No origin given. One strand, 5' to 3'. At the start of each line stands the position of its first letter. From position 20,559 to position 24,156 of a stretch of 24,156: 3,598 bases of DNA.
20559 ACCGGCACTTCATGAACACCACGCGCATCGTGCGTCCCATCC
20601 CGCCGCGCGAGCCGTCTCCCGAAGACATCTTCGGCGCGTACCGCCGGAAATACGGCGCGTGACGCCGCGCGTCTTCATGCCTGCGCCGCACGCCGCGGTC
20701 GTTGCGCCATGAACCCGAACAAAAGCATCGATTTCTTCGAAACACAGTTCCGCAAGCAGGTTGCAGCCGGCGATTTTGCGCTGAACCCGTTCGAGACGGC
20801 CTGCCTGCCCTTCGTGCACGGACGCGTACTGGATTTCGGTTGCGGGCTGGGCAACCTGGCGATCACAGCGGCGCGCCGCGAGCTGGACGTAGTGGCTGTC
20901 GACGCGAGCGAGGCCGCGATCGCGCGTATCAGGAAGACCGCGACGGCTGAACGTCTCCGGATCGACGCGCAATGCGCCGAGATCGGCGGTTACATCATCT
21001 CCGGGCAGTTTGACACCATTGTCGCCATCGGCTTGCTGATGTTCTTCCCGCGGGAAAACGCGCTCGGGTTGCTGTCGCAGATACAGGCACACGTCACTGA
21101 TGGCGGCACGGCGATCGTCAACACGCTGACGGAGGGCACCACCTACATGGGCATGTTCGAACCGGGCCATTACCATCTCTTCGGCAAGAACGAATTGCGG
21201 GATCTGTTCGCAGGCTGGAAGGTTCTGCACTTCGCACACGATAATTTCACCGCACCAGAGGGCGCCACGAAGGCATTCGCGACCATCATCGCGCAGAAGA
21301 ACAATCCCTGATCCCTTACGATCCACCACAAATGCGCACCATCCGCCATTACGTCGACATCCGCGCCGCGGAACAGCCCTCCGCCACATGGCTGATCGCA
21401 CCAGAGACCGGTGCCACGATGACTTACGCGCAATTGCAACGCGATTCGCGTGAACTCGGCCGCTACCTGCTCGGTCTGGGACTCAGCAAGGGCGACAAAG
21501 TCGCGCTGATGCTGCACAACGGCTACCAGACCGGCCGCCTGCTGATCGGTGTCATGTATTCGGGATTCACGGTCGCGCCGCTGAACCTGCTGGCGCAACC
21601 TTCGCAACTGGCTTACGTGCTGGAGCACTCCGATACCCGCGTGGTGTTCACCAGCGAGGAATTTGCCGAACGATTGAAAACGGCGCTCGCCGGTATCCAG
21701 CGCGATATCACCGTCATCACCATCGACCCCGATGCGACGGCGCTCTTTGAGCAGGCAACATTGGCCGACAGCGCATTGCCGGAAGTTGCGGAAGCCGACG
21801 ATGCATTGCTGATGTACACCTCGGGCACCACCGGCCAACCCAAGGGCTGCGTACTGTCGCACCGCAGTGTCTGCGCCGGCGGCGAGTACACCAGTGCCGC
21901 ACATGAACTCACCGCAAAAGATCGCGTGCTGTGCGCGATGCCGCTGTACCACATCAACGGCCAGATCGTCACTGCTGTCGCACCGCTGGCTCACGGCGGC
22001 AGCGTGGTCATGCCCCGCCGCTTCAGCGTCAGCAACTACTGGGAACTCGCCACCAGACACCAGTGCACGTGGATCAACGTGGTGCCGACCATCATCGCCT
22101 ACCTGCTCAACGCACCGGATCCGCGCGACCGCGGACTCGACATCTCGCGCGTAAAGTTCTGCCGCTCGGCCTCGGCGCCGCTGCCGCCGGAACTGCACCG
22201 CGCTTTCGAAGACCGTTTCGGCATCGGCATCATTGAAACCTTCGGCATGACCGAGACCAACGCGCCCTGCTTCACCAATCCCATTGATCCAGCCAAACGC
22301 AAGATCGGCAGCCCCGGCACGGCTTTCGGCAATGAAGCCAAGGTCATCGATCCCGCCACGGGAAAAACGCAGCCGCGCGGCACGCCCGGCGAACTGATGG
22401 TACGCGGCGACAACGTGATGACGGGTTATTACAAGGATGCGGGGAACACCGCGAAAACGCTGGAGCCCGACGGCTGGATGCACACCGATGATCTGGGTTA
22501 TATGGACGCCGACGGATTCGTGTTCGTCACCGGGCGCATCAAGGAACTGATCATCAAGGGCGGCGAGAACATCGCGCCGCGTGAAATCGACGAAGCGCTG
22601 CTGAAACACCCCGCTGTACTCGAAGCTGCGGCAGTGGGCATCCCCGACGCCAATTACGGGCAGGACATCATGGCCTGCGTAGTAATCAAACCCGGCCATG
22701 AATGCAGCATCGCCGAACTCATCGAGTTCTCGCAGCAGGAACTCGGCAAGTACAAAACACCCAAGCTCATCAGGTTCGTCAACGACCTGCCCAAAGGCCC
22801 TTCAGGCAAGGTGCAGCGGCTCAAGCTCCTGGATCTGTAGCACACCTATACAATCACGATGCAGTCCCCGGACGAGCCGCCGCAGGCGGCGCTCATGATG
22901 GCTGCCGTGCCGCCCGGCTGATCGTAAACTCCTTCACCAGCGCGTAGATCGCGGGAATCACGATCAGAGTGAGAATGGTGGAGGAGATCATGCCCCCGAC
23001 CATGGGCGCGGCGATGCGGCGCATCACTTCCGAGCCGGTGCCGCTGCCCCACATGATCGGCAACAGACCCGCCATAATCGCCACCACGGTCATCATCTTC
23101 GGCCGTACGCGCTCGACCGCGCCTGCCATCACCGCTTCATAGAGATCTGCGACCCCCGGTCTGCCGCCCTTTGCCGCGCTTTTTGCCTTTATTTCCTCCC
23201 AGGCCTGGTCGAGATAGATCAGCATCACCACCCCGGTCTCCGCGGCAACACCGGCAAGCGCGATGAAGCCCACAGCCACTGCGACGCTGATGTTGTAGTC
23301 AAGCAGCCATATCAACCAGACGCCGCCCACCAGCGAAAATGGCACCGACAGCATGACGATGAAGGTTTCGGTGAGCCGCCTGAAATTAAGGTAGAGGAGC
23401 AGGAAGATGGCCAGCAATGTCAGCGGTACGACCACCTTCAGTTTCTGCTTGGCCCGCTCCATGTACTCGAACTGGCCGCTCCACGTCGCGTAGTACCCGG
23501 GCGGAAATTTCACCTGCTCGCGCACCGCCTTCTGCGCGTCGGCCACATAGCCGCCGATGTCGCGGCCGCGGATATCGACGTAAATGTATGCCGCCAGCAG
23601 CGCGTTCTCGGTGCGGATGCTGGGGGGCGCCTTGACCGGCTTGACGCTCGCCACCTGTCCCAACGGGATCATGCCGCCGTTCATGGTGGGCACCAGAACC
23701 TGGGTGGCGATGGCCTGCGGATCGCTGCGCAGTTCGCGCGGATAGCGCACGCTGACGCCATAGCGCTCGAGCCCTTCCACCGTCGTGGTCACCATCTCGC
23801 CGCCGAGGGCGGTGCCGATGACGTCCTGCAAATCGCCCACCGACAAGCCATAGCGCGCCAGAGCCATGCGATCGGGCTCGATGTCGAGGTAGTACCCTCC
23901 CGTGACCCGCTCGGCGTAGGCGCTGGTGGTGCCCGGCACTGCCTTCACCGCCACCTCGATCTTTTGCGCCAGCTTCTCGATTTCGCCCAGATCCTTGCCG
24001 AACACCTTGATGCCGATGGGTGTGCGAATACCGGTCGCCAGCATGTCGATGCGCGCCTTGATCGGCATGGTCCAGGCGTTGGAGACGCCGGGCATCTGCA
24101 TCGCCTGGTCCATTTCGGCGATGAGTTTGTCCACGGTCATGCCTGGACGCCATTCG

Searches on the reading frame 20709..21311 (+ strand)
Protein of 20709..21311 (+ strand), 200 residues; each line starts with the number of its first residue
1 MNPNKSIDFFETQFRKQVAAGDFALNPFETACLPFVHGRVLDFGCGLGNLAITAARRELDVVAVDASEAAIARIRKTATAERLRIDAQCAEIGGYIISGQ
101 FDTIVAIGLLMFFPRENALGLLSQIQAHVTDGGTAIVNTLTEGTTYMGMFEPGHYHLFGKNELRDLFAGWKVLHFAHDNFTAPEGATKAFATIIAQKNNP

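Call 6: search_protein_families(library=pfam, proteins=[window:20709-21311:+])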
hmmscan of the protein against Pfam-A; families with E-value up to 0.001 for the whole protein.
window:20709-21311:+ (200 aa): 9 families
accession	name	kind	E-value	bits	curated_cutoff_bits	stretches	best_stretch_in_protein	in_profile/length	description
PF03848.20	TehB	-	1.9e-15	57.2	20.4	1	37-178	31-171/193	Tellurite resistance protein TehB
PF13649.12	Methyltransf_25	-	2.7e-15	57.2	27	1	40-133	1-97/97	Methyltransferase domain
PF13489.12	Methyltransf_23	-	2e-13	50.8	27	1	35-168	21-155/164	Methyltransferase domain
PF08242.18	Methyltransf_12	-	1.1e-12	49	30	1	41-134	1-97/98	Methyltransferase domain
PF08241.18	Methyltransf_11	-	3.8e-09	37.5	21.2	1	41-136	1-94/95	Methyltransferase domain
PF05175.20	MTS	-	8.4e-09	35.7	23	1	36-105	31-103/170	Methyltransferase small domain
PF02353.26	CMAS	-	2.1e-08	34.3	27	1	39-145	65-172/273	Mycolic acid cyclopropane synthetase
PF13847.12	Methyltransf_31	-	6.3e-08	32.9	27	1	38-139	5-111/145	Methyltransferase domain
PF06325.19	PrmA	-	2.9e-05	24.2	22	1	39-137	164-258/296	Ribosomal protein L11 methyltransferase (PrmA)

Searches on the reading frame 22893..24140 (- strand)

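Call 6: search_protein_families(library=pfam, proteins=[window:22893-24140:-])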
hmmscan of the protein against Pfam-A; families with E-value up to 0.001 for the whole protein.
window:22893-24140:- (415 aa): 1 family
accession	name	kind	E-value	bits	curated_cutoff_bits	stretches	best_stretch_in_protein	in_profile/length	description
PF00873.25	ACR_tran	-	4.2e-87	293.4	28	1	3-403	633-1021/1021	AcrB/AcrD/AcrF family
